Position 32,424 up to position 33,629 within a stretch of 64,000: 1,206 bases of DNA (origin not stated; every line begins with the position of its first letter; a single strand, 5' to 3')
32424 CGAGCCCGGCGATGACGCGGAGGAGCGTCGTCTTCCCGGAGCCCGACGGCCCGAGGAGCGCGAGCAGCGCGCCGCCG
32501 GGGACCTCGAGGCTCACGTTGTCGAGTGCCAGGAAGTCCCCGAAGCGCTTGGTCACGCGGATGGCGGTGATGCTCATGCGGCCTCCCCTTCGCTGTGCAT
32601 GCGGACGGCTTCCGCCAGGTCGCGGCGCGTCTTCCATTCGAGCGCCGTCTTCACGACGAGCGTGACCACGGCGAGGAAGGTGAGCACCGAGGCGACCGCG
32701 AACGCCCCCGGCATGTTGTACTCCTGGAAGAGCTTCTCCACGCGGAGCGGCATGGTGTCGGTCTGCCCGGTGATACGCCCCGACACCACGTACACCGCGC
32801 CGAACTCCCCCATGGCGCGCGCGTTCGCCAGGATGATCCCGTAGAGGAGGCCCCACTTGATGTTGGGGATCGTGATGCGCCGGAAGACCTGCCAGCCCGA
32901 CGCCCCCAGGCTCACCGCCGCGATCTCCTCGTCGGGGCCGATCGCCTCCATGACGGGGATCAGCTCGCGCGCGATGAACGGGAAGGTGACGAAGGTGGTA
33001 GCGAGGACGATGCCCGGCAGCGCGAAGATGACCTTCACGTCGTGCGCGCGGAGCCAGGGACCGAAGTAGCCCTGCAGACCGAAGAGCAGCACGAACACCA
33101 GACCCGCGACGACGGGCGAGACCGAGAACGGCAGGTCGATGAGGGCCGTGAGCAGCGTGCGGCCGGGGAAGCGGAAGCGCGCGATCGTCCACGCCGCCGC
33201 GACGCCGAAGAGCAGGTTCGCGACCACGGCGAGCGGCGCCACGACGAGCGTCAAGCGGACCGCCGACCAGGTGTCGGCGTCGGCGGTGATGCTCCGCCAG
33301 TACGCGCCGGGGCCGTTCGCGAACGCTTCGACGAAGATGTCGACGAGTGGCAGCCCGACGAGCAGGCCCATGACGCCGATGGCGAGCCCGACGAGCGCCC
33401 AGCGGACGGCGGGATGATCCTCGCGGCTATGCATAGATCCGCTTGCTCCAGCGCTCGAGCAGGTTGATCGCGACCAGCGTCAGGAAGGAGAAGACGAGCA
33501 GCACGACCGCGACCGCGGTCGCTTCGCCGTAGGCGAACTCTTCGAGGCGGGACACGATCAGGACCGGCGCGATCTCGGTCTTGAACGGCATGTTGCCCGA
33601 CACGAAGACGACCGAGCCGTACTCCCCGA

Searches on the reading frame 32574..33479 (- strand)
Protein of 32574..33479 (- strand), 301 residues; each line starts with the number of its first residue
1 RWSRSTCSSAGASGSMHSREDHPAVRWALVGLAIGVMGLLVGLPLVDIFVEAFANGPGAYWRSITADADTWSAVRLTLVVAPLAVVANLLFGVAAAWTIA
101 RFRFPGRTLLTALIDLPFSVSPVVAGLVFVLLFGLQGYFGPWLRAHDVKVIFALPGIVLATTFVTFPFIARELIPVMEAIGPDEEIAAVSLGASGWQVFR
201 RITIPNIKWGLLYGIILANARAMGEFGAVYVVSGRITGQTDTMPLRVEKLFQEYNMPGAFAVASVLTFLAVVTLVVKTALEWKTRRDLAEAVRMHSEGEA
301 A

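Call 49: search_protein_families(library=pfam, proteins=[window:32574-33479:-], max_evalue=0.001)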
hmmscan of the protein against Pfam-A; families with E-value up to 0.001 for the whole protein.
window:32574-33479:- (301 aa): 1 family
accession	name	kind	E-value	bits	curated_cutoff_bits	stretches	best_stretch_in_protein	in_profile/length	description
PF00528.27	BPD_transp_1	-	5.6e-11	42.9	26.4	1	90-283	3-181/184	Binding-protein-dependent transport system inner membrane component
